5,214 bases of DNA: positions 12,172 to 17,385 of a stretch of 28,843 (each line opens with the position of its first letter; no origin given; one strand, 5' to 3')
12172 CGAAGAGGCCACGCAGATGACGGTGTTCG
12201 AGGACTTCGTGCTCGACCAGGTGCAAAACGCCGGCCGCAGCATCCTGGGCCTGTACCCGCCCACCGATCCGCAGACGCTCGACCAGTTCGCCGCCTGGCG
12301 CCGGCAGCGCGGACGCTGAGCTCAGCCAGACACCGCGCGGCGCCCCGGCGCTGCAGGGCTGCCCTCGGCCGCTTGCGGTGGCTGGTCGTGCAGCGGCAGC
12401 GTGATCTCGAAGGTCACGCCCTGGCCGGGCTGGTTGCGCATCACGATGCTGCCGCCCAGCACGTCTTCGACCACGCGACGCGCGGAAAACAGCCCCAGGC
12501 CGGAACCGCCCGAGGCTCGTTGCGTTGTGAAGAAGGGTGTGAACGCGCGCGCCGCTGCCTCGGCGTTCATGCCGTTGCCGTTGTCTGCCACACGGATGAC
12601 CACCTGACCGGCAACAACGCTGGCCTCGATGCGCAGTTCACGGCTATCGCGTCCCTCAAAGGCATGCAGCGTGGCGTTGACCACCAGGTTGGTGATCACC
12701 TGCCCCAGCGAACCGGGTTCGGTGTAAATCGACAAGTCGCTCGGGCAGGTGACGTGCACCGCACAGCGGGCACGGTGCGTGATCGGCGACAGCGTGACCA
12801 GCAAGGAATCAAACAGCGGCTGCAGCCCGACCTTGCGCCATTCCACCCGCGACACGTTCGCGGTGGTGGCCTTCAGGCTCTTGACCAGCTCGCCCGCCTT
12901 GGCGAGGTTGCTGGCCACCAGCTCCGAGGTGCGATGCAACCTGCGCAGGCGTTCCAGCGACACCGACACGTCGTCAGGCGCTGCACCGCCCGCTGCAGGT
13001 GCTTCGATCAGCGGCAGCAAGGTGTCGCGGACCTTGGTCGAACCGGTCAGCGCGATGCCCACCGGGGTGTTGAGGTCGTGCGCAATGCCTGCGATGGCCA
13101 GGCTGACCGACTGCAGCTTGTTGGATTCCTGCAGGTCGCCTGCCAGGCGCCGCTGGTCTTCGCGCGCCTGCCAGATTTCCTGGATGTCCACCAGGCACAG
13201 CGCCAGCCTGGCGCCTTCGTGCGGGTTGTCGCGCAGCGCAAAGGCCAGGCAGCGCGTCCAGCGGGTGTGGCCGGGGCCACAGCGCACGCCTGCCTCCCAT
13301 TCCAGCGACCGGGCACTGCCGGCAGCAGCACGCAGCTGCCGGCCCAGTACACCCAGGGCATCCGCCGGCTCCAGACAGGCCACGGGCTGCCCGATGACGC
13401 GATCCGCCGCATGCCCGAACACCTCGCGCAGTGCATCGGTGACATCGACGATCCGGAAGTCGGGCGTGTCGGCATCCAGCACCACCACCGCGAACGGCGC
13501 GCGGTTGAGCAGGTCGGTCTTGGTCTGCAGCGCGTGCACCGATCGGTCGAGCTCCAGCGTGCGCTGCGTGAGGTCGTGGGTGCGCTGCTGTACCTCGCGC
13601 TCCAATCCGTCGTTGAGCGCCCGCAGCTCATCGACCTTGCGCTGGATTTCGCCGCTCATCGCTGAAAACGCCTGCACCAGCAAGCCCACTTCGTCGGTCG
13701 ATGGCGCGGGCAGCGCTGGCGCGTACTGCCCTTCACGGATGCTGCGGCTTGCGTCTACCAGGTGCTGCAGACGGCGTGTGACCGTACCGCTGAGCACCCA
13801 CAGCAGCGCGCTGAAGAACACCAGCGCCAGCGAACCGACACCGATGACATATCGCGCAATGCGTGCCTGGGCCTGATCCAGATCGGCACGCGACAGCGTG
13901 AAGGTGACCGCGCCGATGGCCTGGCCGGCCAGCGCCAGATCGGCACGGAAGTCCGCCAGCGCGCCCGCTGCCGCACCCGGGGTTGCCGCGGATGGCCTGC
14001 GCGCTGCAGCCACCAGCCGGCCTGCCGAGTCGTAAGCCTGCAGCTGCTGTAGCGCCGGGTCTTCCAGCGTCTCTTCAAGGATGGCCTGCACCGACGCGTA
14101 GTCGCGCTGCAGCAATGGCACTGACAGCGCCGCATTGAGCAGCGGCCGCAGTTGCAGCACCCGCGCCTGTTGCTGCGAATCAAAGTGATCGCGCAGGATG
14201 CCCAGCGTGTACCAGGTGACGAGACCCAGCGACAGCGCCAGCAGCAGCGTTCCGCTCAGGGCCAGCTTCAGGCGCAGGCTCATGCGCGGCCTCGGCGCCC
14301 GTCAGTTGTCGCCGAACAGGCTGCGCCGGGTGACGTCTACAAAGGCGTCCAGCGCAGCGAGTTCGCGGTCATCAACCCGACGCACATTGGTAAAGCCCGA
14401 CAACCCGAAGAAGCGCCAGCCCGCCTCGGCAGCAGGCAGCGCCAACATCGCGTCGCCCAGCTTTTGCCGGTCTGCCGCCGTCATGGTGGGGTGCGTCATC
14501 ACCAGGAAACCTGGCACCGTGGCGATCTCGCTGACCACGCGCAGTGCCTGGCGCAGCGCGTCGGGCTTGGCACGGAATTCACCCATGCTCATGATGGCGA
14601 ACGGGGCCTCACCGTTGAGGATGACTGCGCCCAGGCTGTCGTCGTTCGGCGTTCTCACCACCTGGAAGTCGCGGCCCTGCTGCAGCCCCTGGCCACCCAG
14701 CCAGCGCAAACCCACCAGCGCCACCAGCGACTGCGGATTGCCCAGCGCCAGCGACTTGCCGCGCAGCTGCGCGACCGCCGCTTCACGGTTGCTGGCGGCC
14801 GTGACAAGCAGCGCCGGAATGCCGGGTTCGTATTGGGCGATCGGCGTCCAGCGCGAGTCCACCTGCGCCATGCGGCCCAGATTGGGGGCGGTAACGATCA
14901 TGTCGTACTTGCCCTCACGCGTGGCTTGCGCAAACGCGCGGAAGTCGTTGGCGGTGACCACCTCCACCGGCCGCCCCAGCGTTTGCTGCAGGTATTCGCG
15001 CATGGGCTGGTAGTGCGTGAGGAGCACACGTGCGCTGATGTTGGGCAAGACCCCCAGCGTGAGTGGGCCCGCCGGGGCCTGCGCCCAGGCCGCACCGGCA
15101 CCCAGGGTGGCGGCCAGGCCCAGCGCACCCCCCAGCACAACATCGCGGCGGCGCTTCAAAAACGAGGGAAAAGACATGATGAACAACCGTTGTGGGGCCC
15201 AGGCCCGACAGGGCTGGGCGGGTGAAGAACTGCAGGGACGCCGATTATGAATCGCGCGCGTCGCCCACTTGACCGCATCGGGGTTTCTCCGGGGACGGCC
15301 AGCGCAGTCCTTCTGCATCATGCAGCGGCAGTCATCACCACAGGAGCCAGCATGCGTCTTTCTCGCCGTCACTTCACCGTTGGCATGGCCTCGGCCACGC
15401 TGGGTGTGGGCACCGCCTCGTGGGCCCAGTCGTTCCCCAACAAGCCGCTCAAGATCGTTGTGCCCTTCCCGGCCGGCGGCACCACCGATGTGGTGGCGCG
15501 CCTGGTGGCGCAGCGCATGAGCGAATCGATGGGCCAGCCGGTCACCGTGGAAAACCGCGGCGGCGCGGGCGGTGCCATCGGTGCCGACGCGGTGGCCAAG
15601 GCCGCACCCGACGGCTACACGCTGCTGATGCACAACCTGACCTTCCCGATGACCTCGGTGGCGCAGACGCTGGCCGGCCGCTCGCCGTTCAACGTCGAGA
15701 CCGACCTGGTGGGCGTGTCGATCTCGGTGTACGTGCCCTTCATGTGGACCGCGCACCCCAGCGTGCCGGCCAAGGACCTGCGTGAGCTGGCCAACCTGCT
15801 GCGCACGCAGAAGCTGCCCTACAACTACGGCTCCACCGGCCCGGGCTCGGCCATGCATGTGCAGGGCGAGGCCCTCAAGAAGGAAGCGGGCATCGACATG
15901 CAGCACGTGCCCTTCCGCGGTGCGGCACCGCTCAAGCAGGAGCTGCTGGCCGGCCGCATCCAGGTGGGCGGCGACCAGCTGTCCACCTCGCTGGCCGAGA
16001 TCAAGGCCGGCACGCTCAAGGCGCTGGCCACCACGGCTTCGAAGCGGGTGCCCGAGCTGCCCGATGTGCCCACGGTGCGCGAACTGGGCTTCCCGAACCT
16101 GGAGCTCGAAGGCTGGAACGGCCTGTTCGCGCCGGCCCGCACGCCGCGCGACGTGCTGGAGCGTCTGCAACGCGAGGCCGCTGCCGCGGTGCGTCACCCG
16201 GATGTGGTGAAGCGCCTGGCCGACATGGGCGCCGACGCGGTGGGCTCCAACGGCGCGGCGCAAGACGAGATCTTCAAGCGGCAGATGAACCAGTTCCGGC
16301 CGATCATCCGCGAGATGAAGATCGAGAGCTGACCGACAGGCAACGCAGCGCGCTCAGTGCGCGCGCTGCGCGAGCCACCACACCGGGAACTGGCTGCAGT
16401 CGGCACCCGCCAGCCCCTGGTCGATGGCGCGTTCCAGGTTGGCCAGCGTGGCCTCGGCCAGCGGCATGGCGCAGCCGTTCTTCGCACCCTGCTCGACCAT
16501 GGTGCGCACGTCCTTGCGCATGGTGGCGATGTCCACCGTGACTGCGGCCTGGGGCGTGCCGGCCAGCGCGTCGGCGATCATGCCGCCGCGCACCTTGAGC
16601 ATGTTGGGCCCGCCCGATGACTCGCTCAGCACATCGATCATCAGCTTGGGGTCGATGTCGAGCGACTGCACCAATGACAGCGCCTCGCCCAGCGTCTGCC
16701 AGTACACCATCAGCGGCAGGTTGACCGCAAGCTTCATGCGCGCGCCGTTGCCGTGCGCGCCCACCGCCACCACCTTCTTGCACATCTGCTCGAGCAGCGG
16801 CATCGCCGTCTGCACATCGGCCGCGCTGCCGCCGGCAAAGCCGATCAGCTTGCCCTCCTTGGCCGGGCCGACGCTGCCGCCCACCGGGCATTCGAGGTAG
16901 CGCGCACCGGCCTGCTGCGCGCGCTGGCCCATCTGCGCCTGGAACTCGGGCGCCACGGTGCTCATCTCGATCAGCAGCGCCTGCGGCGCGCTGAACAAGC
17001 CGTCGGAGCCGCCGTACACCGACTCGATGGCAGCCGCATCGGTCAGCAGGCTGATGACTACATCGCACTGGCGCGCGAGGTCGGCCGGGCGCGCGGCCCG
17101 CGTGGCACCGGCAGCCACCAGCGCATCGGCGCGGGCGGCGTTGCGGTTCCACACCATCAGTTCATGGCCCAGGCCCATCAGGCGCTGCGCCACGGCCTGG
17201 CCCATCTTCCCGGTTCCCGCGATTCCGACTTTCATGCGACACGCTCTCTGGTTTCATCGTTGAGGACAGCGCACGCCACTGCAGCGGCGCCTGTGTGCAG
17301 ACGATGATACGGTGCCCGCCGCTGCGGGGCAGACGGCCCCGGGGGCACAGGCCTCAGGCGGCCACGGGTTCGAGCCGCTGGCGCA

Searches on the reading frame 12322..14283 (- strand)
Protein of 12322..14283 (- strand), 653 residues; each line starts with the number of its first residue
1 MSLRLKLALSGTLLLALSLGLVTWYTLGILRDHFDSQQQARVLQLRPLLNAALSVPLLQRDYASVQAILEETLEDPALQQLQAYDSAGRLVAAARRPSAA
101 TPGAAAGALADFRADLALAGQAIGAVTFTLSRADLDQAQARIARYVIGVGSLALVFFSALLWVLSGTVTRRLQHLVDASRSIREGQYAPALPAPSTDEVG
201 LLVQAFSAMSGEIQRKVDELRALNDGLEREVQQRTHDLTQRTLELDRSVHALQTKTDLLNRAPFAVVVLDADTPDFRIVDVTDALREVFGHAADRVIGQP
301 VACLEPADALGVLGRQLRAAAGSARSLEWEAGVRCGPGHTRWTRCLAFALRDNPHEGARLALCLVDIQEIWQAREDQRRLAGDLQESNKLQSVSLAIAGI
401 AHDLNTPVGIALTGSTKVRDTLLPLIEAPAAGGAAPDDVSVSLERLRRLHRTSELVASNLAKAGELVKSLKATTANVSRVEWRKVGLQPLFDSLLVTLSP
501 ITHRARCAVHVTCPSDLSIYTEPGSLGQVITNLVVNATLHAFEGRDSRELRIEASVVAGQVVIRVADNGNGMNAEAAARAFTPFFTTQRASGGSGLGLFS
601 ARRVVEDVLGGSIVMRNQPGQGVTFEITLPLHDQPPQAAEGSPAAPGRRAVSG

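Call 17: search_protein_families(library=pfam, proteins=[window:12322-14283:-], max_evalue=0.01)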
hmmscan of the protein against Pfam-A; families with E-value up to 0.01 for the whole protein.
window:12322-14283:- (653 aa): 5 families
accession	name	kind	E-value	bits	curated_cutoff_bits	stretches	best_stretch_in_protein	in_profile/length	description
PF02518.31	HATPase_c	-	2.9e-22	79.6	26.4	1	524-632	4-110/111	Histidine kinase-, DNA gyrase B-, and HSP90-like ATPase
PF00672.30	HAMP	-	3.6e-09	37.2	25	1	164-214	2-52/53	HAMP domain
PF08448.16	PAS_4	-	5.1e-06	27.1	23.1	1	259-369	1-107/110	PAS fold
PF13581.12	HATPase_c_2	-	5.6e-06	26.8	27.4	1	533-608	39-112/127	Histidine kinase-like ATPase domain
PF13426.13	PAS_9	-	0.0045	17.7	27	0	267-369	5-103/103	PAS domain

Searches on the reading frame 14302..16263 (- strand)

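Call 17: search_protein_families(library=pfam, proteins=[window:14302-16263:-], max_evalue=0.01)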
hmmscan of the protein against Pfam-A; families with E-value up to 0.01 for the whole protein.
window:14302-16263:- (653 aa): 1 family
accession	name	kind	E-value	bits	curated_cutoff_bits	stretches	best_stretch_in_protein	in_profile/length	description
PF12974.12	Phosphonate-bd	-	1.2e-35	123.5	27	1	403-634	1-241/242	ABC transporter, phosphonate, periplasmic substrate-binding protein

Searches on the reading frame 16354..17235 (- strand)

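Call 17: search_protein_families(library=pfam, proteins=[window:16354-17235:-], max_evalue=0.01)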
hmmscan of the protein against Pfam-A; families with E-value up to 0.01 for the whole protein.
window:16354-17235:- (293 aa): 7 families
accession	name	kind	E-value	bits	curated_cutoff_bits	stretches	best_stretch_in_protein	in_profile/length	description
PF03446.21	NAD_binding_2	-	1.1e-35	123.5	21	1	2-159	1-161/161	NAD binding domain of 6-phosphogluconate dehydrogenase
PF14833.11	NAD_binding_11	-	2.5e-14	54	30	1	162-282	1-117/122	NAD-binding of NADP-dependent 3-hydroxyisobutyrate dehydrogenase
PF02826.25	2-Hacid_dh_C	-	6.6e-09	35.8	25.1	1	2-65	38-100/178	D-isomer specific 2-hydroxyacid dehydrogenase, NAD binding domain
PF03807.23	F420_oxidored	-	1.3e-08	35.8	21.6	1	2-62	1-65/94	NADP oxidoreductase coenzyme F420-dependent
PF01488.26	Shikimate_DH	-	1.6e-06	28.6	24.3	1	2-62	14-81/138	Shikimate / quinate 5-dehydrogenase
PF01210.29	NAD_Gly3P_dh_N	-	0.0053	17.2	23.1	0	2-40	1-39/158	NAD-dependent glycerol-3-phosphate dehydrogenase N-terminus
PF07991.19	KARI_N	-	0.0067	16.5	20.6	0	2-69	6-73/165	Acetohydroxy acid isomeroreductase, NADPH-binding domain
